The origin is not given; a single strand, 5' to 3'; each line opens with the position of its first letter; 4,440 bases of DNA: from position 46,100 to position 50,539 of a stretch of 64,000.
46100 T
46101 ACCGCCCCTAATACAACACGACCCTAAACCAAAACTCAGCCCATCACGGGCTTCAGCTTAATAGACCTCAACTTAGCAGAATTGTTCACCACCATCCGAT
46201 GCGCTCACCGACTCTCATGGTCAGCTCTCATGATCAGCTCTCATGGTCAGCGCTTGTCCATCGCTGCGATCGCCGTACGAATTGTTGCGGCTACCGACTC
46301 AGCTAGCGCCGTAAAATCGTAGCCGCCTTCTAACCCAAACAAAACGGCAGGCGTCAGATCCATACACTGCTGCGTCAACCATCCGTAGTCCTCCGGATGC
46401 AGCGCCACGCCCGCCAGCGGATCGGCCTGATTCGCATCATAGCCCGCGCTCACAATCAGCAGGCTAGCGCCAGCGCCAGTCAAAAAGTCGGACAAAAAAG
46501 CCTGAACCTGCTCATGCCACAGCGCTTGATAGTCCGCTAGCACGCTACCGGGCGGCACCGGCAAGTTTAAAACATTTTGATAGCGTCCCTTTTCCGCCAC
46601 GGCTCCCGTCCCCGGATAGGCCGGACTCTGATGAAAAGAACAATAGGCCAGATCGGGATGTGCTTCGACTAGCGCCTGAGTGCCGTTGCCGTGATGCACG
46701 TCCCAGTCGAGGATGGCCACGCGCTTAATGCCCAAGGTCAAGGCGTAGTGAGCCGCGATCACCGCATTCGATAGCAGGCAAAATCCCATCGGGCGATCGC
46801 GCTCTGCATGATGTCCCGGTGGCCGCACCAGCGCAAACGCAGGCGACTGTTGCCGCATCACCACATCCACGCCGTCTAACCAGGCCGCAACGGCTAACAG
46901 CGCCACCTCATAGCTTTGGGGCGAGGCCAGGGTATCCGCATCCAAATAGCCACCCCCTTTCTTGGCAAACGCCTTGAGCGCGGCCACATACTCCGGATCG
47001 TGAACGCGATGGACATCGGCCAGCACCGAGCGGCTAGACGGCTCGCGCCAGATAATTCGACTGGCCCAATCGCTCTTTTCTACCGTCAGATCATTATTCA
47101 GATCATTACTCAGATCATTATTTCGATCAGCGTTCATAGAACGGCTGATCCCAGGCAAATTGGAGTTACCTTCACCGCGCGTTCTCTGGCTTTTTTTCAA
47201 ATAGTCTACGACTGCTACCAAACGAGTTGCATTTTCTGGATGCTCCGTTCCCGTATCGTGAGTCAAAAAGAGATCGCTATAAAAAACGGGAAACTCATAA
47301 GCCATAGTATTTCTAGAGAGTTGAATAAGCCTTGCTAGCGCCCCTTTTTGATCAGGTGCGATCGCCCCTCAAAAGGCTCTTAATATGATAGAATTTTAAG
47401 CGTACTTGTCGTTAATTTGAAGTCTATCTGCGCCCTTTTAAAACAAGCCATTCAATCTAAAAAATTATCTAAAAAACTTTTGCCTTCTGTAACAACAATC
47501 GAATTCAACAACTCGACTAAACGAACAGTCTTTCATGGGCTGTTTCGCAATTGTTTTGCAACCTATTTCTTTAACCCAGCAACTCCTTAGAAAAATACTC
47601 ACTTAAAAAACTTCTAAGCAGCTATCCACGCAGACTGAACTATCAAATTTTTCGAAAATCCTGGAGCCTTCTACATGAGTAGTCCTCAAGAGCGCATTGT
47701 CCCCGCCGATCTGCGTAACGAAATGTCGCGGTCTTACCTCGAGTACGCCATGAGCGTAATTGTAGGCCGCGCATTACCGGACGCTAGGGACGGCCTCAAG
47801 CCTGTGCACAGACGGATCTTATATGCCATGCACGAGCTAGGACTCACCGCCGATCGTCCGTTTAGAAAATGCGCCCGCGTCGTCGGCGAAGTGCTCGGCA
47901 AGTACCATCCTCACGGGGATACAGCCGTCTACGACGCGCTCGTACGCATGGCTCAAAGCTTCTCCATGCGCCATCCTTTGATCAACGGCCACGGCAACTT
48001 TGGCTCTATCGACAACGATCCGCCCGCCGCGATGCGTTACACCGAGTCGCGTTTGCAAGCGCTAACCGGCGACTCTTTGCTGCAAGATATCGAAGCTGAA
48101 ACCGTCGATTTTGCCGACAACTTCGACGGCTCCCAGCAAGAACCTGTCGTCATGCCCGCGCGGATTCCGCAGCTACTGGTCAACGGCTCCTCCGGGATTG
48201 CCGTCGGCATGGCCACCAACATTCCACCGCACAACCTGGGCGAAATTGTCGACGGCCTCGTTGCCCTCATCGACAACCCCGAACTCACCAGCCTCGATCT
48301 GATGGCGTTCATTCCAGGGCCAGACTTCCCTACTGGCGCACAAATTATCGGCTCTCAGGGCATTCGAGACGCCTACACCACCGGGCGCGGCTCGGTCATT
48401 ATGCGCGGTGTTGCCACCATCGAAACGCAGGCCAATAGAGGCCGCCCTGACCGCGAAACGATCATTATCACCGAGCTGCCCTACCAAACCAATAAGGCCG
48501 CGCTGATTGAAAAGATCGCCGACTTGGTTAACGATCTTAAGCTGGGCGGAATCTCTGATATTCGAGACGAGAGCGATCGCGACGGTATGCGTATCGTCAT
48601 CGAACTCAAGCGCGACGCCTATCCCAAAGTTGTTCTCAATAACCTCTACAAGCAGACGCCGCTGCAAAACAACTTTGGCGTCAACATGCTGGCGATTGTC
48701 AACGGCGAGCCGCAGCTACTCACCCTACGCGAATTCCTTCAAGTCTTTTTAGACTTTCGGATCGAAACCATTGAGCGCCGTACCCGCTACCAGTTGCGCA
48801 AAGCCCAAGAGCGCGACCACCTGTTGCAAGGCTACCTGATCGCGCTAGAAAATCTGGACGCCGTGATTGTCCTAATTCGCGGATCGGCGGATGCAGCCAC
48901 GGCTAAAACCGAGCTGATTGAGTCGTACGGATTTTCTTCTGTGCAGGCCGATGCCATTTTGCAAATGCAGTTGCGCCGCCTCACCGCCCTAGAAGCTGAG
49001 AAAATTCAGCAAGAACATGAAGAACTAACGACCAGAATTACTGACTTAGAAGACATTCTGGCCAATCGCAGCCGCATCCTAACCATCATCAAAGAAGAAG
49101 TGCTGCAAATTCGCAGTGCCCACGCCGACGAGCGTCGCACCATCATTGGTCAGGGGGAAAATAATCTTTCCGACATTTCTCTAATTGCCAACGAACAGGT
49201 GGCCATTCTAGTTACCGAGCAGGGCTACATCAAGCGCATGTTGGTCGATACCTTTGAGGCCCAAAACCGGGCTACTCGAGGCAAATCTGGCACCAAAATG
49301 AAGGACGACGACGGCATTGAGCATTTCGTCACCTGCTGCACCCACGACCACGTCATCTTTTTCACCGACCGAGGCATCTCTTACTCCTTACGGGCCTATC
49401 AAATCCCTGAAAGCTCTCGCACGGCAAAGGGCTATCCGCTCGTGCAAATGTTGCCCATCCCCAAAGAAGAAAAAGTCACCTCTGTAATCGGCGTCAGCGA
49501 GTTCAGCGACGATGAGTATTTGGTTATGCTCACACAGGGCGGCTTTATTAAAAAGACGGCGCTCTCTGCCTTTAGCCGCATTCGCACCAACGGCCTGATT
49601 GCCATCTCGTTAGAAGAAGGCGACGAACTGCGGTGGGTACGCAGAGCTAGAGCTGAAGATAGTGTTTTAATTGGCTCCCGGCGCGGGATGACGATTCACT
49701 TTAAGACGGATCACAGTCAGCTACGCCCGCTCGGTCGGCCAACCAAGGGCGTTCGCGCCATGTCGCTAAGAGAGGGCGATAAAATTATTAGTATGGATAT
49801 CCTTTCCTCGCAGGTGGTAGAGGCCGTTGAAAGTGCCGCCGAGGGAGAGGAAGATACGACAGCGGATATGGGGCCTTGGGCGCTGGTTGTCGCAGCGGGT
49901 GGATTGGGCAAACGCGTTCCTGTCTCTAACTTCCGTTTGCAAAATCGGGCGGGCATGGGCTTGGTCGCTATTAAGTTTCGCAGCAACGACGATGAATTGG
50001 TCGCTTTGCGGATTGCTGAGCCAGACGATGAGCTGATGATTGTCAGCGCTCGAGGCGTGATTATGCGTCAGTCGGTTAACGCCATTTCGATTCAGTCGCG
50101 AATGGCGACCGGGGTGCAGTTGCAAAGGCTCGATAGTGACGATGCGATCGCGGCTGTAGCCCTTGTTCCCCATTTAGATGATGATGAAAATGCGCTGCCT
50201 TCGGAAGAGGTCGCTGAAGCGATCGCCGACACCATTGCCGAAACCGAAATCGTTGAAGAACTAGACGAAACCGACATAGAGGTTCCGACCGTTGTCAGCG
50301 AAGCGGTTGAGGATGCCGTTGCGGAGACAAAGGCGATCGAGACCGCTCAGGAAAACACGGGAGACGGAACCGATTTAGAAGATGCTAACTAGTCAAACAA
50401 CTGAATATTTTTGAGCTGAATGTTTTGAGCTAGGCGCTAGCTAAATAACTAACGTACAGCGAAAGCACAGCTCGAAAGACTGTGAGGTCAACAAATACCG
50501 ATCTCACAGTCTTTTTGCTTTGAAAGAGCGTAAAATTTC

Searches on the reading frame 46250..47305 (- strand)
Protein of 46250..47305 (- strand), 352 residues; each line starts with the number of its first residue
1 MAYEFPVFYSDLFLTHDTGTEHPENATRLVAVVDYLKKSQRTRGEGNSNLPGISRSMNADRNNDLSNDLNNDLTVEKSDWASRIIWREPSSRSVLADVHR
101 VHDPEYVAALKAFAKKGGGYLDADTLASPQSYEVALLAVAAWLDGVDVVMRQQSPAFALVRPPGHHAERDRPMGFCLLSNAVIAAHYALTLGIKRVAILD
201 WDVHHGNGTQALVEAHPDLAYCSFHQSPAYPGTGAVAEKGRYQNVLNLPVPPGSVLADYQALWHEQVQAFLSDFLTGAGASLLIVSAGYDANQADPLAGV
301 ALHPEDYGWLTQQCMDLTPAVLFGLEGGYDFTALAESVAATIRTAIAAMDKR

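Call 58: search_protein_families(library=pfam, proteins=[window:46250-47305:-], max_evalue=0.00001)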
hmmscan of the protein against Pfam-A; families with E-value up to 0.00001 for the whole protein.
window:46250-47305:- (352 aa): 1 family
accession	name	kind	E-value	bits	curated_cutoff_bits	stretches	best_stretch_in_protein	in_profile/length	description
PF00850.24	Hist_deacetyl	-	3.8e-67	227.2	27.9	1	92-344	31-297/298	Histone deacetylase domain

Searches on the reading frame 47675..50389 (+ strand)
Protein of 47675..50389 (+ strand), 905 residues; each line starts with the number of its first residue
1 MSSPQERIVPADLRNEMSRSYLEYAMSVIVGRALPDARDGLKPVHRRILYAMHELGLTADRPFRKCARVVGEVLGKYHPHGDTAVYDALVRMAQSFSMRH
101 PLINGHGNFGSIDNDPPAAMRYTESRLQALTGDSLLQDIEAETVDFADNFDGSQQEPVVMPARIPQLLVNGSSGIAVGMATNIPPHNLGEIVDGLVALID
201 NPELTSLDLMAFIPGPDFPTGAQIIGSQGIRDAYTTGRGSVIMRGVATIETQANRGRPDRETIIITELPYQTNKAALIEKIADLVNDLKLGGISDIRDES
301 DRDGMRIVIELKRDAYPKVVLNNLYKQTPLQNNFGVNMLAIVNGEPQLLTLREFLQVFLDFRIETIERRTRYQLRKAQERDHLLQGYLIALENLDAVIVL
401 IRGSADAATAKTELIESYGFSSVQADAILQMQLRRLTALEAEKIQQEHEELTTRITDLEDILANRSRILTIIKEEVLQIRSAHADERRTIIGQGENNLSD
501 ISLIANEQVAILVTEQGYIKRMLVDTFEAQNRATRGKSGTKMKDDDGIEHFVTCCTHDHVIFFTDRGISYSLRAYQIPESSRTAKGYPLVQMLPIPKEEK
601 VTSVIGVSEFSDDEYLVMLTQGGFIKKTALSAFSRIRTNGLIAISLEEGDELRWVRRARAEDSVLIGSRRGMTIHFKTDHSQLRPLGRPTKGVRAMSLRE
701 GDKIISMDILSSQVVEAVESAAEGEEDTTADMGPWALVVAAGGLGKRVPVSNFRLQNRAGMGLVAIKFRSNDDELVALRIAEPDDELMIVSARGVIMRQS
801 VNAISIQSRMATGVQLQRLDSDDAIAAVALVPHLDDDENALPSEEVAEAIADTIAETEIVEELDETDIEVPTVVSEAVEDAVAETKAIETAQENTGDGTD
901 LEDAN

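Call 58: search_protein_families(library=pfam, proteins=[window:47675-50389:+], max_evalue=0.00001)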
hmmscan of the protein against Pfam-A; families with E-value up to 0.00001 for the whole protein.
window:47675-50389:+ (905 aa): 2 families
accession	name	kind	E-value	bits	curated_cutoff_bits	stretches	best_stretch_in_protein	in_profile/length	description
PF00521.26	DNA_topoisoIV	-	2.5e-166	554.3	31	1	32-475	1-430/432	DNA gyrase/topoisomerase IV, subunit A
PF03989.18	DNA_gyraseA_C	-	4.9e-66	218.4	27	6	511-552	4-45/48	DNA gyrase C-terminal domain, beta-propeller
